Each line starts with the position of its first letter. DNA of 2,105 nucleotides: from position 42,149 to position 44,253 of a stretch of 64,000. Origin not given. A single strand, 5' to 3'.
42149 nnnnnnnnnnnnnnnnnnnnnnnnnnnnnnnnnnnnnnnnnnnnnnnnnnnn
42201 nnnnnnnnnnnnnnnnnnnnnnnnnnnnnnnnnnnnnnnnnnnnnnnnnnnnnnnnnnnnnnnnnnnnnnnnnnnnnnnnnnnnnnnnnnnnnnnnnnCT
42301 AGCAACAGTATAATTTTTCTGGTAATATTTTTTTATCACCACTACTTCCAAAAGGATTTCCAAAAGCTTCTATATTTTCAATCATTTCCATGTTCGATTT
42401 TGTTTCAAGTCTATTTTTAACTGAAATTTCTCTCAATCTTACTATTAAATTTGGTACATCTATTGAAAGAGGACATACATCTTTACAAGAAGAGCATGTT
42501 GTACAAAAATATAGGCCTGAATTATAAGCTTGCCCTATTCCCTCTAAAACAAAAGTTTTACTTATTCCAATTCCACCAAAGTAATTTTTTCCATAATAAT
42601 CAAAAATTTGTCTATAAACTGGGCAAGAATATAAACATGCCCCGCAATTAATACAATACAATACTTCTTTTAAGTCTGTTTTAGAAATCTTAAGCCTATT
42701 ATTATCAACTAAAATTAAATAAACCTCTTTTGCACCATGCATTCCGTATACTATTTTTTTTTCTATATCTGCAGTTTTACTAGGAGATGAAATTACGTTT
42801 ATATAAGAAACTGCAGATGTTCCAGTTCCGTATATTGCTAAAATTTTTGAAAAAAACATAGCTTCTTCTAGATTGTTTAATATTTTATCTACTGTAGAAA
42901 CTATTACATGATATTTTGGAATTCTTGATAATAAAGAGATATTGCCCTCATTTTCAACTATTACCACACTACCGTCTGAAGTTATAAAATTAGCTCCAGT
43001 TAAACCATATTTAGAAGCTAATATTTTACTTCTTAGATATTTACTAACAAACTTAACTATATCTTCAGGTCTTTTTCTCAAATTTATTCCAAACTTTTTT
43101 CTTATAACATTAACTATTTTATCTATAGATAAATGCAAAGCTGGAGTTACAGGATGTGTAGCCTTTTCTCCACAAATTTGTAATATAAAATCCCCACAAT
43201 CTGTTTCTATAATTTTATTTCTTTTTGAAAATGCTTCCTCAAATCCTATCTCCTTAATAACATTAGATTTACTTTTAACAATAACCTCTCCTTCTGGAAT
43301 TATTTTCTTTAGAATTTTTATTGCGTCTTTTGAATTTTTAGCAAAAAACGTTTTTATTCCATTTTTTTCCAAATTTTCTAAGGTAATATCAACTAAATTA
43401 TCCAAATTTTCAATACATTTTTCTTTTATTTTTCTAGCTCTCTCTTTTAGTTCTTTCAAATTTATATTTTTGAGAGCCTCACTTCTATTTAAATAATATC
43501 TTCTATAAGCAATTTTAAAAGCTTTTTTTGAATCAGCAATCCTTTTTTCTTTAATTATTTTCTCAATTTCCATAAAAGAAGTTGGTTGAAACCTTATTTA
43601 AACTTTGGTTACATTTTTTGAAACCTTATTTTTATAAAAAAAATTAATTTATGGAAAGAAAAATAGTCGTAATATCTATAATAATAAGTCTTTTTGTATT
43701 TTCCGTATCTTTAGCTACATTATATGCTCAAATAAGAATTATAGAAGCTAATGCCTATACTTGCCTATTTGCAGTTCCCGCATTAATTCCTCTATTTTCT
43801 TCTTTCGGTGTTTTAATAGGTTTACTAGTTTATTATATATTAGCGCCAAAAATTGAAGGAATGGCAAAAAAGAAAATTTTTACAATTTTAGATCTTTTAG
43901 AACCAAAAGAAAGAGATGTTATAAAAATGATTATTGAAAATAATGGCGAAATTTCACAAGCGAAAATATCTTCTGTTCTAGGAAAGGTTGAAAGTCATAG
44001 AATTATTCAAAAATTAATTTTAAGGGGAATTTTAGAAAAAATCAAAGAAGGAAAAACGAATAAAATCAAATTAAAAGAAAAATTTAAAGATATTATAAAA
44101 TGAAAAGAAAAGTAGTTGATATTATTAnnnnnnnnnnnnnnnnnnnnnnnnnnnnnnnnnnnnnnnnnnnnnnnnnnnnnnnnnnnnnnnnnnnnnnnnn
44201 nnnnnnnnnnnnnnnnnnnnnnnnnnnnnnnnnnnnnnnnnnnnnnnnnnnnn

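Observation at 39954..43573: Candidate novel transmembrane thiol-disulfide relay: LUD/4Fe-4S and CCG-domain Fe-S proteins coupled to a CcdA-like membrane protein and an extracytoplasmic CPHC thioredoxin-fold protein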

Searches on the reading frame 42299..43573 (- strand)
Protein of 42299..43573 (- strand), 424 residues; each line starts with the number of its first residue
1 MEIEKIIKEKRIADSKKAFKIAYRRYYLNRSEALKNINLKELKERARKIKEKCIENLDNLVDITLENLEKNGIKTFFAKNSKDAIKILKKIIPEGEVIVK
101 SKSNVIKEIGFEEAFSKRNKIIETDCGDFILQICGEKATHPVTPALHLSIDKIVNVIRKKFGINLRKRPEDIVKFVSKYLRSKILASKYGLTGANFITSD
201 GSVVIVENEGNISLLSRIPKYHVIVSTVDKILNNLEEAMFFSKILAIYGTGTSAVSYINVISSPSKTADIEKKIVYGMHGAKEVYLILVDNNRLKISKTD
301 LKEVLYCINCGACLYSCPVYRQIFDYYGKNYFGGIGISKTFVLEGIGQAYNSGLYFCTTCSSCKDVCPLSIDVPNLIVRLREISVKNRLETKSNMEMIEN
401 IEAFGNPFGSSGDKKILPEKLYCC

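Call 3: search_protein_families(library=pfam, proteins=[window:42299-43573:-], max_evalue=0.1)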
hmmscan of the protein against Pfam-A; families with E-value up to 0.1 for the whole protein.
window:42299-43573:- (424 aa): 17 families
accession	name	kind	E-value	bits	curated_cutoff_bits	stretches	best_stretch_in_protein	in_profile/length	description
PF02589.21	LUD_dom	-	5.9e-41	140.7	22.6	1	64-289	4-189/189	LUD domain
PF13183.11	Fer4_8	-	3.1e-12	47.3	27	1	303-371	1-68/68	4Fe-4S dicluster domain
PF13534.11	Fer4_17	-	2.8e-07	31.4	22.2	1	307-372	2-61/61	4Fe-4S dicluster domain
PF12838.12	Fer4_7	-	2.9e-07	31.3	27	1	307-369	2-50/52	4Fe-4S dicluster domain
PF13237.11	Fer4_10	-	4.1e-07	30.3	25.5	1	305-368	7-53/53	4Fe-4S dicluster domain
PF13187.11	Fer4_9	-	2.4e-05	24.7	27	1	306-369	1-49/52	4Fe-4S dicluster domain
PF13484.11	Fer4_16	-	5e-05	24.4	30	0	357-371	2-16/66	4Fe-4S double cluster binding domain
PF13746.11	Fer4_18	-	0.0002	22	27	0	356-375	60-79/114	4Fe-4S dicluster domain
PF14697.11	Fer4_21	-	0.0002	21.9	35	0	307-319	8-20/59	4Fe-4S dicluster domain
PF12800.12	Fer4_4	-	0.0003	21.3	24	1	307-320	4-17/17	4Fe-4S binding domain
PF12797.12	Fer4_2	-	0.00066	19.9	24.5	1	307-319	10-22/22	4Fe-4S binding domain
PF12798.12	Fer4_3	-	0.0012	20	27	1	307-319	1-13/15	4Fe-4S binding domain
PF14691.11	Fer4_20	-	0.0092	16.2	25.8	0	357-396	24-65/113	Dihydroprymidine dehydrogenase domain II, 4Fe-4S cluster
PF00037.32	Fer4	-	0.017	15.4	21.1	1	307-319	8-20/24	4Fe-4S binding domain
PF12837.12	Fer4_6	-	0.024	15.1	25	1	307-320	9-22/24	4Fe-4S binding domain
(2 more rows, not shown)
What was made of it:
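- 42299..43573 (-): LutB-like cytoplasmic subunit: LUD domain (aa 64-289), then a 2x[4Fe-4S] ferredoxin domain (aa 303-371), then a C-terminal tail. Pfam PF02589 E=5.9e-41 and Fer4_8 E=3e-12 (call 3).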

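Call 4: search_protein_families(library=ncbifam, proteins=[window:42299-43573:-], max_evalue=0.1)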
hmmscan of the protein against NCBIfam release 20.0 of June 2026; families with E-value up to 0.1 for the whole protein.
window:42299-43573:- (424 aa): 40 families (the best 25 are shown)
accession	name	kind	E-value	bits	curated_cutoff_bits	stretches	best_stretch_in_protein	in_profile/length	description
TIGR00273.1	TIGR00273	equivalog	2e-83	280.7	444.8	1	26-393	17-381/432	LutB/LldF family L-lactate oxidation iron-sulfur protein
NF045670.1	quin_L_LdhH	equivalog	3.1e-79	267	800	1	2-394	5-396/706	L-lactate dehydrogenase (quinone) large subunit LdhH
NF004898.0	PRK06259.1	equivalog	3.2e-16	59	385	1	296-404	125-236/488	fumarate reductase (CoM/CoB) subunit TfrB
NF008369.0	PRK11168.1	equivalog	2.5e-09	36.5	278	1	305-391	11-94/401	anaerobic glycerol-3-phosphate dehydrogenase subunit C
TIGR00384.1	dhsB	subfamily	6.5e-08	32.3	88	1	298-378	133-219/222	succinate dehydrogenase and fumarate reductase iron-sulfur protein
TIGR03290.1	CoB_CoM_SS_C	equivalog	9.9e-08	32.1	160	1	305-398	2-89/144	CoB--CoM heterodisulfide reductase subunit C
NF045663.1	diclust_near_Sec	equivalog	1.4e-07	30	530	1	263-387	262-385/759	pyridine nucleotide-disulfide oxidoreductase/dicluster-binding protein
TIGR03379.1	glycerol3P_GlpC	equivalog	1.9e-07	30.2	279.9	1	307-389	7-86/397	anaerobic glycerol-3-phosphate dehydrogenase subunit GlpC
NF004616.0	PRK05950.1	subfamily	4.9e-07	29.1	228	1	298-387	140-236/238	succinate dehydrogenase iron-sulfur subunit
NF041890.1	hdrC_Methbact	equivalog_domain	8.1e-06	25.5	270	1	296-408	20-121/192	ferredoxin:CoB-CoM heterodisulfide reductase subunit HdrC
NF009226.0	PRK12576.1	equivalog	1.7e-05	24.3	344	1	301-394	150-247/317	succinate dehydrogenase/fumarate reductase iron-sulfur subunit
NF008434.0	PRK11274.1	equivalog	2.6e-05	23.3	333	1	304-390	21-107/409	glycolate oxidase subunit GlcF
TIGR01945.1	rnfC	subfamily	5.5e-05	21.9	245.95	1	299-327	396-424/435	RnfABCDGE type electron transport complex subunit C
NF041779.1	hetero_SS_HdrC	equivalog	6.4e-05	22.5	350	1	300-405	26-124/198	ferredoxin:CoB-CoM heterodisulfide reductase subunit HdrC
NF040864.1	HgcB_ferredoxin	equivalog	0.00014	21.6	99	1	297-319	36-58/93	mercury methylation ferredoxin HgcB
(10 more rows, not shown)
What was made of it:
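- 42299..43573 (-): TIGR00273 LutB scores 280.7 bits, below its cut-off of 444.8 (call 4).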

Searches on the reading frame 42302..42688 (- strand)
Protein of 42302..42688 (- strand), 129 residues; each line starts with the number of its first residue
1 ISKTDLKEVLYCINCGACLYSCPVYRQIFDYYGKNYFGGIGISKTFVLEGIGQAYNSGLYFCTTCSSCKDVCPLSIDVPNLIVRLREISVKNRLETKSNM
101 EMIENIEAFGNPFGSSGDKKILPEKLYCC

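Call 35: find_homologous_proteins(query=window:42302-42670:-, max_evalue=0.001)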
Query seq(123 aa) (123 aa): 1 proteins with E <= 0.001 among 2 candidates.
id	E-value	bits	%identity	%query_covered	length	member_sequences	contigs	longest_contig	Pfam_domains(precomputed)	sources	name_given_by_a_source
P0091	2.0e-39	152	54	99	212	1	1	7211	PF02589.22,PF12838.13,PF13534.12,PF13237.12,PF13183.12,PF13187.12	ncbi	ncbi:MAG: LUD domain-containing protein, partial [Candidatus Aenigmatarchaeota archaeon]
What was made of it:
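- Tried and rejected: A word-indexed homologue search with the 123-aa Fer4+tail fragment returned a single hit and was wasted (call 35).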

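Call 44: find_related_loci(query=A5, collection=metagenome_contigs, flank=6000)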
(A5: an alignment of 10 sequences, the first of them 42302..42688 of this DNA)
Query A5 (129 aa) in metagenome_contigs; peptide patterns used: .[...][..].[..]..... (x = any residue, [..] = any of these).
221 stretches matched a pattern; 173 encode a relative of the query (tblastn E <= 1e-3); the best 80 are kept; 80 distinct loci.
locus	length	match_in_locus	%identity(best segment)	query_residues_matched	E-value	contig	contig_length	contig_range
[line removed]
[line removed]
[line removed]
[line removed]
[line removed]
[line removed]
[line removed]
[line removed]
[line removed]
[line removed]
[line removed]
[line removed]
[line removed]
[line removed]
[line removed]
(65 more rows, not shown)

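Call 45: search_protein_representatives(protein=window:42302-42688:-)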
Query: 129 residues. Proteins with E-value up to 0.001 (for the whole library): 2040; up to 1e-10: 321; up to 1e-30: 2. The best 150 are listed.
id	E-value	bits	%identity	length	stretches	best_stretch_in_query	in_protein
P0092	4.7e-41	156.0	56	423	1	3-129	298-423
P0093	1.3e-39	151.3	53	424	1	3-129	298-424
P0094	7.4e-24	100.3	41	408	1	6-129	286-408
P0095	8.3e-24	100.1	43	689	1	6-122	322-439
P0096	3.3e-22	95.0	41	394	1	4-129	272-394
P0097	8.9e-22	93.6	44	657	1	6-117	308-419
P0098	1.9e-21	92.5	36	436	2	3-121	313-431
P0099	5.5e-21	91.0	42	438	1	5-119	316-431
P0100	7.5e-21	90.6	42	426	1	2-115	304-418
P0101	1.1e-20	90.0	48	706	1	4-92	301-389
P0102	3.2e-20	88.5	39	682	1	7-117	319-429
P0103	3.2e-20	88.5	48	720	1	6-90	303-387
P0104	6.5e-20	87.5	43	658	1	7-121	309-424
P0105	1.4e-19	86.4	48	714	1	3-92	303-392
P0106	5.5e-19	84.5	41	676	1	6-114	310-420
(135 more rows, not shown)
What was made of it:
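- Tried and rejected: The exhaustive representative search (call 45) and the metagenome pattern scan (call 44) replaced it.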

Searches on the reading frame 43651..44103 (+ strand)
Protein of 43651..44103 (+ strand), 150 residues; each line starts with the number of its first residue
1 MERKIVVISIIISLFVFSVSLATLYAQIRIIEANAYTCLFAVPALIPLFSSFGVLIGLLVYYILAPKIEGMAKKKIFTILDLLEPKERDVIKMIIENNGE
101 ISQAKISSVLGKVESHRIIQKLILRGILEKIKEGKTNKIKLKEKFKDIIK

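Call 3: search_protein_families(library=pfam, proteins=[window:43651-44103:+], max_evalue=0.1)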
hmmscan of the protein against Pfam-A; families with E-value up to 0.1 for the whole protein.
window:43651-44103:+ (150 aa): 2 families
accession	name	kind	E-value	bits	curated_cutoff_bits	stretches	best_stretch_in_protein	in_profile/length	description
PF24034.1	DUF7343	-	1.8e-06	28.2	27.6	1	86-141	4-61/62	Domain of unknown function (DUF7343)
PF04545.22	Sigma70_r4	-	0.091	12.7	24.1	0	80-112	2-32/50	Sigma-70, region 4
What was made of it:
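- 43651..44103 (+): Divergently transcribed membrane-tethered wHTH regulator (DUF7343): 2 TM helices, an extracytoplasmic Cys (C-x-C in most homologues) and a cytoplasmic winged helix. PF24034 scores 28.2, above its cut-off of 27.6 (call 3).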

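Call 4: search_protein_families(library=ncbifam, proteins=[window:43651-44103:+], max_evalue=0.1)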
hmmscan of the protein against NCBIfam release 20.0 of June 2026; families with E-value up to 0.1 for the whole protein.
window:43651-44103:+ (150 aa): 2 families
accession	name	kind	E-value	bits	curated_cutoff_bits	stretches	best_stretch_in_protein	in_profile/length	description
NF005266.0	PRK06770.1-2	equivalog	0.02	14.4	396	1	101-140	108-147/201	hypothetical protein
NF041560.1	T6SS_Burk_ExIF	subfamily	0.05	13.3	90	1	6-97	133-219/234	putative type VI secretion system effector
